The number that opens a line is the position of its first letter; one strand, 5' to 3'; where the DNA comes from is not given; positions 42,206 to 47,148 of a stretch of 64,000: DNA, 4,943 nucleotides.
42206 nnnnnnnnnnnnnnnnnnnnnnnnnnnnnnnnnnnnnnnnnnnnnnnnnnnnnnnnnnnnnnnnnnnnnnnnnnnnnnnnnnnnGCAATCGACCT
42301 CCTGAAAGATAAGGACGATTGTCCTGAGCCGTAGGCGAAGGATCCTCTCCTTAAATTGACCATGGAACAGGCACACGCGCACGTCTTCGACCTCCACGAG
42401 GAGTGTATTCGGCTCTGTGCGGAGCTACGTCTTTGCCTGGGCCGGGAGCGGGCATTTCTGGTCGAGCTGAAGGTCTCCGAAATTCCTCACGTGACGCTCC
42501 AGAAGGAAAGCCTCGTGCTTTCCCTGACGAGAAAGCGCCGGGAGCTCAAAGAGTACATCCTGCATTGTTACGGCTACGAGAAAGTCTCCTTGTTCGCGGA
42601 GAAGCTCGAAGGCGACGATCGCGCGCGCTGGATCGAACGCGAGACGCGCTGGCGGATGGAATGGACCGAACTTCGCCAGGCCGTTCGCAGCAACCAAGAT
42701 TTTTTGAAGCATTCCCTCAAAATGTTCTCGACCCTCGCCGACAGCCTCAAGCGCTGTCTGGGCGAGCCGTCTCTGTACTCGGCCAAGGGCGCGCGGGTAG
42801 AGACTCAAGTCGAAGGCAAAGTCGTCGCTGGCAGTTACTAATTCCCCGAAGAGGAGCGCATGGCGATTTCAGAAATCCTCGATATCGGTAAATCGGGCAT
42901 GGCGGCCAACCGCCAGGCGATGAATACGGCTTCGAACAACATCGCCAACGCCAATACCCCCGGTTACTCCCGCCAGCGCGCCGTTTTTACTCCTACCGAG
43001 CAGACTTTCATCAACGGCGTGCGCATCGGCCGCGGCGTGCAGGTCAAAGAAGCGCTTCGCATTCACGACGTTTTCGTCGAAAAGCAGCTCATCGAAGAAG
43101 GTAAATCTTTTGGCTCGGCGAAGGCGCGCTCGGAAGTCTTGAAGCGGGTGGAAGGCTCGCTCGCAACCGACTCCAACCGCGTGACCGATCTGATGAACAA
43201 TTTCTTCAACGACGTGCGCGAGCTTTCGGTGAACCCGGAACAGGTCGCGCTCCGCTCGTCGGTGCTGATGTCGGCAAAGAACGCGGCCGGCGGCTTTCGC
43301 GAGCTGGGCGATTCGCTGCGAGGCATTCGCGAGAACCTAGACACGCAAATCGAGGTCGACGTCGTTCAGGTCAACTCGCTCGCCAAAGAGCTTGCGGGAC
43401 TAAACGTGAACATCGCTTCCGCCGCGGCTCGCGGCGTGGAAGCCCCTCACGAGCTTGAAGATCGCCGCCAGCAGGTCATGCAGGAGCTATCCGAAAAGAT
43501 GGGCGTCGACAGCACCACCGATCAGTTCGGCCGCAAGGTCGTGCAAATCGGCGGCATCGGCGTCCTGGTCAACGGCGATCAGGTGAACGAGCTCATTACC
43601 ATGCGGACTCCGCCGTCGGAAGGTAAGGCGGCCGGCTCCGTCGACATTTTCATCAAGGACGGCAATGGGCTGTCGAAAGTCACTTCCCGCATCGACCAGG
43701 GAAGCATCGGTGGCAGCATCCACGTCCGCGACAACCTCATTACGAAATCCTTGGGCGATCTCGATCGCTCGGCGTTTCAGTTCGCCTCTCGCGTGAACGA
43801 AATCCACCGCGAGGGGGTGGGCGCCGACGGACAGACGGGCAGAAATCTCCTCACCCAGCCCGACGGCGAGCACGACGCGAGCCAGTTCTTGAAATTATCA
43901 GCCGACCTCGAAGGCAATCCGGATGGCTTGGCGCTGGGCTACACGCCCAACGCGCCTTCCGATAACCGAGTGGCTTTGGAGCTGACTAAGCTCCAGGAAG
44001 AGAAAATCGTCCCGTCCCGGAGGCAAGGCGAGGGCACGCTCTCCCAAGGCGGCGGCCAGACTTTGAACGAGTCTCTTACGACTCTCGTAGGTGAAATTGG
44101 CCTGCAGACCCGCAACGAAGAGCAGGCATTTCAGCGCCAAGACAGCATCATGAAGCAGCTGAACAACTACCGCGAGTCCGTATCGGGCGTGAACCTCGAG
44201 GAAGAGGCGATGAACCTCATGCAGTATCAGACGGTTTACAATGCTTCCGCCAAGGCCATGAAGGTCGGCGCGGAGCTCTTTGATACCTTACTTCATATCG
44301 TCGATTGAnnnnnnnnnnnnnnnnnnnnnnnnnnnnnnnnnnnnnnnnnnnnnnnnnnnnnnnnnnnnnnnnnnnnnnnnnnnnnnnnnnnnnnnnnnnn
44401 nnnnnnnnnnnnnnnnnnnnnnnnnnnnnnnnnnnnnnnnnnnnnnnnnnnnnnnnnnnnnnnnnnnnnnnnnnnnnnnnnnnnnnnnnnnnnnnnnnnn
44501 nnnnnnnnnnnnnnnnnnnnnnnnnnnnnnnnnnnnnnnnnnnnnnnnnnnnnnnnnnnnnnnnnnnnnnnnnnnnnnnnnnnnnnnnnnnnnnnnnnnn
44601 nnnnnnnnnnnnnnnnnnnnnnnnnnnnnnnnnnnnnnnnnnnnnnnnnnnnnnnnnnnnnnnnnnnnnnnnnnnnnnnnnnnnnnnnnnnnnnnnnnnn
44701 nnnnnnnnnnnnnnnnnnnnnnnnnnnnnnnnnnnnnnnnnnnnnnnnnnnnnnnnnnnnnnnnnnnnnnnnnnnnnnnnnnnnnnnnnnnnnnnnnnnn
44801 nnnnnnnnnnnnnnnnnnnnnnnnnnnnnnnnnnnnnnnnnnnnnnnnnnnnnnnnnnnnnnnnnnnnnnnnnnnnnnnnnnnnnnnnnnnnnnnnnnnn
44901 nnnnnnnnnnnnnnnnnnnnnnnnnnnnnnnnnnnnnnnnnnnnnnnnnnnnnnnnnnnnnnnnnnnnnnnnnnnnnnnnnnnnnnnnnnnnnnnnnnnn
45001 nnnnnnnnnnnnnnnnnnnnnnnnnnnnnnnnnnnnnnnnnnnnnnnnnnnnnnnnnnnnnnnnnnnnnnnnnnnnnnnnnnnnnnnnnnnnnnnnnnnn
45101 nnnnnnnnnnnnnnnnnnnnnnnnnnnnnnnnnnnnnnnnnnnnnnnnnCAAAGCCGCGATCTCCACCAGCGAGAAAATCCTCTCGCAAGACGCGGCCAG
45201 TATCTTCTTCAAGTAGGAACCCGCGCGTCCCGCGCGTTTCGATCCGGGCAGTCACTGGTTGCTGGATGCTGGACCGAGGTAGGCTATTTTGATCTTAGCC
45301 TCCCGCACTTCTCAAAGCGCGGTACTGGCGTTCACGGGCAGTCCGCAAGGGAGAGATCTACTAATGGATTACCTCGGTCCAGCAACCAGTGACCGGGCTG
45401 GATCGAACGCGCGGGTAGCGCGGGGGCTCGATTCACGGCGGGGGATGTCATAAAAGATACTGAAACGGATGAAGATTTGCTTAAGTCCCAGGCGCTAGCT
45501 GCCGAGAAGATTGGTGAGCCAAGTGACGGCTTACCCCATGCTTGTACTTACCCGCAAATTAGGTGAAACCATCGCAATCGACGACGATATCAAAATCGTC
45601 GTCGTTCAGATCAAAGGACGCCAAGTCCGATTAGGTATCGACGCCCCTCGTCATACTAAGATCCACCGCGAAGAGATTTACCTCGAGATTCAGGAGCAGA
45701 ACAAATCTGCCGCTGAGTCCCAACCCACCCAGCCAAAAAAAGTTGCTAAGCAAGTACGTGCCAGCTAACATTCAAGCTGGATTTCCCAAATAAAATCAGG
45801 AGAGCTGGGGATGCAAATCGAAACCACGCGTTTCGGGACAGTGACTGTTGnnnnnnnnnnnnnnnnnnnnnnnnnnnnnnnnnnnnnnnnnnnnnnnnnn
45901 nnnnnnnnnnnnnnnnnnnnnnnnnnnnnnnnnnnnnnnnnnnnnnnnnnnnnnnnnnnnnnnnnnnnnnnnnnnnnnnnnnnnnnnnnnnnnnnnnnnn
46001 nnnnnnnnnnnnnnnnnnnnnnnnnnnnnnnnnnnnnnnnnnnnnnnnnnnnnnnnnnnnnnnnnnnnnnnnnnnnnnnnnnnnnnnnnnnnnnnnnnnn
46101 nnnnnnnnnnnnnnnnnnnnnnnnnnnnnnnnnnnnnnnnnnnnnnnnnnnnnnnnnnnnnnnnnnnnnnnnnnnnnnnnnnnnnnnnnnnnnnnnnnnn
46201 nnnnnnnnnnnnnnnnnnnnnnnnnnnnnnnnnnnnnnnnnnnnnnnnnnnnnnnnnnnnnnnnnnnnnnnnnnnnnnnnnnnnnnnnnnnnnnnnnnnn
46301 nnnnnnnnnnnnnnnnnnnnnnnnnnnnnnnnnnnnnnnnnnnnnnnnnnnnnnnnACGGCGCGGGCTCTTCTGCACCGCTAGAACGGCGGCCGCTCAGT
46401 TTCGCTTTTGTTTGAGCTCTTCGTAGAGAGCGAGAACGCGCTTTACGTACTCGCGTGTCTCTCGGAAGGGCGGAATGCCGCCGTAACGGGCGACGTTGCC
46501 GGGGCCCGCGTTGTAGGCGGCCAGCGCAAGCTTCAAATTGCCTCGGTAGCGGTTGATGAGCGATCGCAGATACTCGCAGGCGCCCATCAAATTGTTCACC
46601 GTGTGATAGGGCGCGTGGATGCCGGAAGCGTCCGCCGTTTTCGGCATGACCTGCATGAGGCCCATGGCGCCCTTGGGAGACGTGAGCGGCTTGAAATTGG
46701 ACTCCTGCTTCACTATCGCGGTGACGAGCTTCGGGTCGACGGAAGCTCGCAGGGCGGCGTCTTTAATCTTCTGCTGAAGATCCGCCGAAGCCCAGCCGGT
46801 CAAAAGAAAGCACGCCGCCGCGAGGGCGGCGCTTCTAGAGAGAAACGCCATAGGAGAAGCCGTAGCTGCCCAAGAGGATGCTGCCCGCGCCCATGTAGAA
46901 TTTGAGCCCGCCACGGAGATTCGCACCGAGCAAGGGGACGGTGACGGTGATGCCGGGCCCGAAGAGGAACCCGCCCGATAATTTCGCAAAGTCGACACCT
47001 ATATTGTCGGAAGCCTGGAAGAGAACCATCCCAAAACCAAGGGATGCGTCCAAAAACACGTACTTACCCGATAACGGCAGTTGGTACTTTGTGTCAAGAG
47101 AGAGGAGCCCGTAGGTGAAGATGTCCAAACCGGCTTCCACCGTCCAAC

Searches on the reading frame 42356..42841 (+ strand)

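Call 48: search_protein_families(library=pfam, proteins=[window:42356-42841:+])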
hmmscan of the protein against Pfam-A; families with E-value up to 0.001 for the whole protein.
window:42356-42841:+ (161 aa): 1 family
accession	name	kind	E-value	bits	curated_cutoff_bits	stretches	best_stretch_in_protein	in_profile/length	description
PF05130.17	FlgN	-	5.1e-08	33.9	30.5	1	11-146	7-144/147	FlgN protein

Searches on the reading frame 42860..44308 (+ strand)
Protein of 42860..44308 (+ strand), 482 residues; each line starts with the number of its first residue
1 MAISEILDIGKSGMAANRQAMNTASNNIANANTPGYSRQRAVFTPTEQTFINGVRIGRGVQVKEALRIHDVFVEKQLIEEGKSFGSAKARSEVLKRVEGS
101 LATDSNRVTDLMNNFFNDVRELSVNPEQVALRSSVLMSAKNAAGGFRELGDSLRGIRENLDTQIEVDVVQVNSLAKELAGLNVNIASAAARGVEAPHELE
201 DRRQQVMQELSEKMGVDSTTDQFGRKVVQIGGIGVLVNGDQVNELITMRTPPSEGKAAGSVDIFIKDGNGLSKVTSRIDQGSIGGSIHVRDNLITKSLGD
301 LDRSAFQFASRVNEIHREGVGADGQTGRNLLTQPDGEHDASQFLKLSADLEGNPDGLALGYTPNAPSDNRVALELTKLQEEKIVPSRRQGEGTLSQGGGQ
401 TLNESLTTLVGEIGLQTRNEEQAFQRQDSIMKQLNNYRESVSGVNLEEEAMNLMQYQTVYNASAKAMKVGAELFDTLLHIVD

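Call 48: search_protein_families(library=pfam, proteins=[window:42860-44308:+])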
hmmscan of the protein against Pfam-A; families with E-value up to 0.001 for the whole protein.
window:42860-44308:+ (482 aa): 3 families
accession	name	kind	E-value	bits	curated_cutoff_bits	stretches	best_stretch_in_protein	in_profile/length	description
PF22638.1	FlgK_D1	-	1.9e-50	172.1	28.6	1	94-330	1-232/233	Flagellar hook-associated protein FlgK helical domain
PF00460.25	Flg_bb_rod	-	1.2e-10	41.6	20.7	1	7-36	1-30/31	Flagella basal body rod protein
PF06429.18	Flg_bbr_C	-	5.5e-08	32.6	23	1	441-478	7-44/46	Flagellar basal body rod FlgEFG protein C-terminal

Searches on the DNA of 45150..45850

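Call 73: search_rna_families(source=window, start=45150, end=45850, threshold=evalue, max_evalue=1)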
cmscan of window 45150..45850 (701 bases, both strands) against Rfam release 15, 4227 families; matches with E-value up to 1: 1.
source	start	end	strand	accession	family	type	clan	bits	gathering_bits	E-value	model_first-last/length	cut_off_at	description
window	45165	45317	-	RF02161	PART1_3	Gene; lncRNA;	-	17.1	40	0.27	1-131/131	no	Prostate androgen-regulated transcript 1 conserved region 3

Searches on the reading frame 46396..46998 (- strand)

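Call 49: search_protein_families(library=pfam, proteins=[window:46396-46998:-])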
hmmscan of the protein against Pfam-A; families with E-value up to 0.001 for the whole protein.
window:46396-46998:- (200 aa): 1 family
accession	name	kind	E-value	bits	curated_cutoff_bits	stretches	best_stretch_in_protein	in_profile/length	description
PF01464.25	SLT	-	5.3e-25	87.7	21.3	1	78-183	3-115/117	Transglycosylase SLT domain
